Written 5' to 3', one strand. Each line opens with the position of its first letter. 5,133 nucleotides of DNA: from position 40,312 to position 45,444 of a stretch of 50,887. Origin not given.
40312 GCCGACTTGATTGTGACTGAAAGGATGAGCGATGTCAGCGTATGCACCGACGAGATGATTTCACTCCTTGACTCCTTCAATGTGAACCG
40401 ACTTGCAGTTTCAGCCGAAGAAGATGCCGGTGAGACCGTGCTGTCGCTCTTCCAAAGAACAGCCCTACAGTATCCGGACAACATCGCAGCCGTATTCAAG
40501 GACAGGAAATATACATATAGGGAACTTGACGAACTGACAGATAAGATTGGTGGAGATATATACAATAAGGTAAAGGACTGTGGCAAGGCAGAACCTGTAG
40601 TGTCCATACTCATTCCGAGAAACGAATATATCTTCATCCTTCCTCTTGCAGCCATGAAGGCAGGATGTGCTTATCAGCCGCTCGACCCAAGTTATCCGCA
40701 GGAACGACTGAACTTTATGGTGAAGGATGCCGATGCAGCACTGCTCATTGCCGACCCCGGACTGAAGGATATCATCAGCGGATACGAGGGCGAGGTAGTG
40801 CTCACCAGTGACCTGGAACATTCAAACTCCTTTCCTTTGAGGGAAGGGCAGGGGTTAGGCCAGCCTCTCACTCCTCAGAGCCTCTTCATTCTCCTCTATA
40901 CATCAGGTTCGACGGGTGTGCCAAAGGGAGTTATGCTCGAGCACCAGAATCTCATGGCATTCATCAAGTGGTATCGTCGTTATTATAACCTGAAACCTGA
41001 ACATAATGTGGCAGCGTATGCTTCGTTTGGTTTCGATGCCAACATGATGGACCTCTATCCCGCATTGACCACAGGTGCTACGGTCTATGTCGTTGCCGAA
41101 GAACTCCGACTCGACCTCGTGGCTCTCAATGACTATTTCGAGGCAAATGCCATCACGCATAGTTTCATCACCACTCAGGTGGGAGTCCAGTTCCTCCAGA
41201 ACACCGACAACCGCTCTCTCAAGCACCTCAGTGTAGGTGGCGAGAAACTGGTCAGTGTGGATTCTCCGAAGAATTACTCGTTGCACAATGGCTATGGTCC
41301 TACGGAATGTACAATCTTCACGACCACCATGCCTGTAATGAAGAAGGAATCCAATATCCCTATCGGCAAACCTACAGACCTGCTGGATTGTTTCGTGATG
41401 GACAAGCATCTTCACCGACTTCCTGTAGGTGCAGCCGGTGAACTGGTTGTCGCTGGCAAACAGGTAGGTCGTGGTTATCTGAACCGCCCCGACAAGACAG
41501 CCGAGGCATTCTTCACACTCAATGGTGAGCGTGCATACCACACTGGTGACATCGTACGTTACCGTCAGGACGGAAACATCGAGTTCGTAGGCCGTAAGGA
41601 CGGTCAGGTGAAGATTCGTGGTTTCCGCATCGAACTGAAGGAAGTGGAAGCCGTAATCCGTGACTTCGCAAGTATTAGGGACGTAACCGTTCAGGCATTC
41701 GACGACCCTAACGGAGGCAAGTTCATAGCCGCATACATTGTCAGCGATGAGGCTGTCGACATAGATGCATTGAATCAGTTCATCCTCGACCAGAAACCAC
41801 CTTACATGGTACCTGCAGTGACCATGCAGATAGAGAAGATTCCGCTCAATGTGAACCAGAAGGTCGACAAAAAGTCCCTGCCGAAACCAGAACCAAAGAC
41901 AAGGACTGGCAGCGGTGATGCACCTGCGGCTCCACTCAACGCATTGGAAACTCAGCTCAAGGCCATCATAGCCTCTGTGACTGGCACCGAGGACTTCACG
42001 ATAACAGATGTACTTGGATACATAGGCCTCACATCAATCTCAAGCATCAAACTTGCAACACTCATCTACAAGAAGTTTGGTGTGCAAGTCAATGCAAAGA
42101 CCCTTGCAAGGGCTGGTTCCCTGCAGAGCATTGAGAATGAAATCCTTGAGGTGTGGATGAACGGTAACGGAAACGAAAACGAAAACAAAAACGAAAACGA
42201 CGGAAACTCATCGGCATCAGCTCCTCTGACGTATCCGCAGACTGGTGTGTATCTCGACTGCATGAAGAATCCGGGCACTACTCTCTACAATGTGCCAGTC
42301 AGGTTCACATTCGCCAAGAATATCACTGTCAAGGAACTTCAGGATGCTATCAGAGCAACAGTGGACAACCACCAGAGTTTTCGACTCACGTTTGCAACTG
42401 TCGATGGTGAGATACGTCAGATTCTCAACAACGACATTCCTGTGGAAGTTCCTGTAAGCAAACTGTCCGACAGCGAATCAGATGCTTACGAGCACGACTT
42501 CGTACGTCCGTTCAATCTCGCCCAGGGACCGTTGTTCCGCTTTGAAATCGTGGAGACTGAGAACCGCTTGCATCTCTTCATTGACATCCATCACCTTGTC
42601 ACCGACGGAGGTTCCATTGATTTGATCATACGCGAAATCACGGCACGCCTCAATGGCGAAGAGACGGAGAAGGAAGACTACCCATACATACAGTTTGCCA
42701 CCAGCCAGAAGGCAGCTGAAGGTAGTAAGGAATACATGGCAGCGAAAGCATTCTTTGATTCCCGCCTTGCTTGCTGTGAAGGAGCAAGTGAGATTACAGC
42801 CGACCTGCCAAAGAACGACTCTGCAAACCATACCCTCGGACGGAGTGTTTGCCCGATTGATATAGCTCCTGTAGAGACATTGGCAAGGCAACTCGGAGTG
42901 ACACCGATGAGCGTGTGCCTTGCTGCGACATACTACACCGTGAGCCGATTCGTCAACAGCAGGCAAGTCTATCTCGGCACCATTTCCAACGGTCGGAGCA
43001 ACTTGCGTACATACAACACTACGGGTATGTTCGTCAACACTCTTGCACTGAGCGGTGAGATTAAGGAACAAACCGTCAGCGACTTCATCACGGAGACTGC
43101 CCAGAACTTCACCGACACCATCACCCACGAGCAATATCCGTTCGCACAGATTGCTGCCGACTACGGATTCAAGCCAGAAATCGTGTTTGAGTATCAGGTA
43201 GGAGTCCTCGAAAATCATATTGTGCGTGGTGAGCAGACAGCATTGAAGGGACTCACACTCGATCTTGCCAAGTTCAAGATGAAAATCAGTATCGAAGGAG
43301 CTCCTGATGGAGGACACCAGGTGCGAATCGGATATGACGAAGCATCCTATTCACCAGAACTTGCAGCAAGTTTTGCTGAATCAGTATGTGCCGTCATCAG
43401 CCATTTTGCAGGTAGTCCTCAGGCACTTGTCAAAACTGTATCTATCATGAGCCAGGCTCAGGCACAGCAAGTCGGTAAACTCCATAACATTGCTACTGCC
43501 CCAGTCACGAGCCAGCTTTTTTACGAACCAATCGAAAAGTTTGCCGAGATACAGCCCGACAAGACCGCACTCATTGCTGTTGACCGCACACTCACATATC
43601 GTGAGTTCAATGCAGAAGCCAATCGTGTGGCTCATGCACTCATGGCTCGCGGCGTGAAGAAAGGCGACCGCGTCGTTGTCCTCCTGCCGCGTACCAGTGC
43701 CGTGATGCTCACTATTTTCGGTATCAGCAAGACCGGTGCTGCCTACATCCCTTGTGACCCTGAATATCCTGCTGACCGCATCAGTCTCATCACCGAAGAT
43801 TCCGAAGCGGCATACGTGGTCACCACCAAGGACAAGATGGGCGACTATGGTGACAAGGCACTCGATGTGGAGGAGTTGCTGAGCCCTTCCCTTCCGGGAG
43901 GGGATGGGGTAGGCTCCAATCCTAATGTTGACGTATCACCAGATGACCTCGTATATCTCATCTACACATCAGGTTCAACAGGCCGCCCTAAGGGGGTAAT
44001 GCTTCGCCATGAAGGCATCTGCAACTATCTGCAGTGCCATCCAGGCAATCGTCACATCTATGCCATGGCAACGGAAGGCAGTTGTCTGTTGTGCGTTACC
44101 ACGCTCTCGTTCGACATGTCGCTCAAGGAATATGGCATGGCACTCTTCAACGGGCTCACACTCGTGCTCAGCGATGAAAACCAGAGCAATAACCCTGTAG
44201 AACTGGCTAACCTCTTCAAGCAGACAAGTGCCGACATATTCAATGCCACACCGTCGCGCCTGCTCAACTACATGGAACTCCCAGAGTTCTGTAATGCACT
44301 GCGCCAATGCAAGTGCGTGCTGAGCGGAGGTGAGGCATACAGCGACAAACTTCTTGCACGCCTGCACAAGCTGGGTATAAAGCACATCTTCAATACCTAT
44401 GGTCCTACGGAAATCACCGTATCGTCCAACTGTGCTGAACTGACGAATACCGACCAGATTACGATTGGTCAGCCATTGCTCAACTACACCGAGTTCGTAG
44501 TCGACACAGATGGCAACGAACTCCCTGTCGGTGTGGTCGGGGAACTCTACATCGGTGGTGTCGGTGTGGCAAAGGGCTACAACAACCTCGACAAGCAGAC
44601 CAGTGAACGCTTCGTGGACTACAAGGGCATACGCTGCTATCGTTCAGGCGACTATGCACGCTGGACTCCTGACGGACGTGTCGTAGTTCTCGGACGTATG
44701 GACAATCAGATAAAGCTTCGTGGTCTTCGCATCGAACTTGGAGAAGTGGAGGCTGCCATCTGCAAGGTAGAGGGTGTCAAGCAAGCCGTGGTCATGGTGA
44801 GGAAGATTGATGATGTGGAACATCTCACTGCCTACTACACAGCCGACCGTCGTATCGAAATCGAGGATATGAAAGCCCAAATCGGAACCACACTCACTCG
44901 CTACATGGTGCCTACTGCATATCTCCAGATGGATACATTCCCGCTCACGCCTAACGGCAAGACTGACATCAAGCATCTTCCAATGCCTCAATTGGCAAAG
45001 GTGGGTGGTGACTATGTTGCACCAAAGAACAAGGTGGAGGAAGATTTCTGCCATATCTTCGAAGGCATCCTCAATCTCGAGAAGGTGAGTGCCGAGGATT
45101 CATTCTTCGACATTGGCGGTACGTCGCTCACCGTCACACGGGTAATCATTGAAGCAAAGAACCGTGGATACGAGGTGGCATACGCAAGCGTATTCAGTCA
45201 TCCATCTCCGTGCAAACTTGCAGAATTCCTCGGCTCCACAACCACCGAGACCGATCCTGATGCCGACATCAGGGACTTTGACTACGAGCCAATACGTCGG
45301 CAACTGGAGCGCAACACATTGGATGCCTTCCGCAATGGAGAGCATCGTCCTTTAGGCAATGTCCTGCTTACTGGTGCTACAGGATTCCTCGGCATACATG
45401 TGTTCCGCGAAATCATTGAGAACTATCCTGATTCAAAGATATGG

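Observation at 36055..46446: Stand-alone trimodular NRPS (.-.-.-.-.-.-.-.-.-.) in a Bacteroidales context: predicted N-capped tripeptide aldehyde or alcohol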

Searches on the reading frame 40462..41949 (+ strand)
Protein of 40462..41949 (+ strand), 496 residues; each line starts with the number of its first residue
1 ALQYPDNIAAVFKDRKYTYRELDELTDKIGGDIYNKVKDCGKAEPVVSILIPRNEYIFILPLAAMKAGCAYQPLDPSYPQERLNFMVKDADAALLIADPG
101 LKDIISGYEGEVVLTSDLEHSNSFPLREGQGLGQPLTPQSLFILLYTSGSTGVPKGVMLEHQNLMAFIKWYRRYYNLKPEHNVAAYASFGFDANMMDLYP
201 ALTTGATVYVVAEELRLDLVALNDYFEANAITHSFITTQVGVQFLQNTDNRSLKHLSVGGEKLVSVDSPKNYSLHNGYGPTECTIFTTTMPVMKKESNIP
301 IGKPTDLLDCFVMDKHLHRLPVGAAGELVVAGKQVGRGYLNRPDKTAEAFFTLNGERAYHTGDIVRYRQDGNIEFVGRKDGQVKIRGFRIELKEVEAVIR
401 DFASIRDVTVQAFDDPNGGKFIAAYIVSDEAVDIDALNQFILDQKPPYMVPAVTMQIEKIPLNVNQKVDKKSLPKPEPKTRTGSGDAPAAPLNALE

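Call 65: search_protein_families(library=pfam, proteins=[window:40462-41949:+], max_evalue=0.001)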
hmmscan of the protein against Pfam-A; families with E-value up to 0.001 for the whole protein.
window:40462-41949:+ (496 aa): 2 families
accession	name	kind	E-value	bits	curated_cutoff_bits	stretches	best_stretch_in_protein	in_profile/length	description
PF00501.34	AMP-binding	-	3.9e-63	214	29.9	1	3-340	7-384/384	AMP-binding enzyme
PF13193.12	AMP-binding_C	-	8.9e-05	23.8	24.5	1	394-467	1-76/76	AMP-binding enzyme C-terminal domain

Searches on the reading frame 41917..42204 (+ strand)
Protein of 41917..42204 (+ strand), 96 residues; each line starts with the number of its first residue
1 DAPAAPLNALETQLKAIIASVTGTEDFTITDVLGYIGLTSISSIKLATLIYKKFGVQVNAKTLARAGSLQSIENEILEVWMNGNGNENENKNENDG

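Call 65: search_protein_families(library=pfam, proteins=[window:41917-42204:+], max_evalue=0.001)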
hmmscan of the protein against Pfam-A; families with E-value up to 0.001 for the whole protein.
window:41917-42204:+ (96 aa): 1 family
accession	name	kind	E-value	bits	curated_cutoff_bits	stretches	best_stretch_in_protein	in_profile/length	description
PF00550.31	PP-binding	-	1.8e-07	31.7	20.8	1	13-74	2-65/67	Phosphopantetheine attachment site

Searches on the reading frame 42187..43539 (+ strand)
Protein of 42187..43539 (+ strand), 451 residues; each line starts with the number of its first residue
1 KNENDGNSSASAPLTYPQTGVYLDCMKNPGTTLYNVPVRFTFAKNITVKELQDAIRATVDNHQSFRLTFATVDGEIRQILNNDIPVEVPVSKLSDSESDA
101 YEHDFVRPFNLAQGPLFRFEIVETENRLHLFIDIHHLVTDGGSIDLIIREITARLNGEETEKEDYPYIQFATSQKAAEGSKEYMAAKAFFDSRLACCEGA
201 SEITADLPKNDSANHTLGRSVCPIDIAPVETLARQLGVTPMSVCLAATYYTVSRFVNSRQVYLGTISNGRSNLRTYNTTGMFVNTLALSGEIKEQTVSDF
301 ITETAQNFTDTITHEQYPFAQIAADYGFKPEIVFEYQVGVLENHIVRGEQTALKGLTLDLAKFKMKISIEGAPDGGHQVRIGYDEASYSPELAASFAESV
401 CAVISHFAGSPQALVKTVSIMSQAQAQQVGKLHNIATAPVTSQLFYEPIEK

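Call 65: search_protein_families(library=pfam, proteins=[window:42187-43539:+], max_evalue=0.001)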
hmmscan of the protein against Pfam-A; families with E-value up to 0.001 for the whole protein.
window:42187-43539:+ (451 aa): 1 family
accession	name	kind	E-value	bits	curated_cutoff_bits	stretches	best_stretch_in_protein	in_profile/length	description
PF00668.25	Condensation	-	2.4e-59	201.7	30.6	1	11-428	4-454/456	Condensation domain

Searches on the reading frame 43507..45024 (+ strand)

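Call 65: search_protein_families(library=pfam, proteins=[window:43507-45024:+], max_evalue=0.001)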
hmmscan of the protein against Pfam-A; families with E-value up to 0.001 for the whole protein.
window:43507-45024:+ (506 aa): 2 families
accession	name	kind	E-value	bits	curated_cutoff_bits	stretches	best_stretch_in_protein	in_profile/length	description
PF00501.34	AMP-binding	-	2.9e-81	273.7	29.9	1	10-358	2-383/384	AMP-binding enzyme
PF13193.12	AMP-binding_C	-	2.4e-06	28.8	24.5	1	413-485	1-76/76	AMP-binding enzyme C-terminal domain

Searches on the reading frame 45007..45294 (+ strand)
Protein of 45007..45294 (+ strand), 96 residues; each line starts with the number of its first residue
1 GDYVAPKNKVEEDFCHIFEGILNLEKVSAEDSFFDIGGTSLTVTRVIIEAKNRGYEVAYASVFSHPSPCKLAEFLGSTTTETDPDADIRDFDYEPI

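Call 65: search_protein_families(library=pfam, proteins=[window:45007-45294:+], max_evalue=0.001)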
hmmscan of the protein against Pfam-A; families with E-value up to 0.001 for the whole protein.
window:45007-45294:+ (96 aa): 1 family
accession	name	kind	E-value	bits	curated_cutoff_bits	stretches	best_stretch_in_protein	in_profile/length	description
PF00550.31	PP-binding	-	1.3e-07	32.2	20.8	1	15-75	4-67/67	Phosphopantetheine attachment site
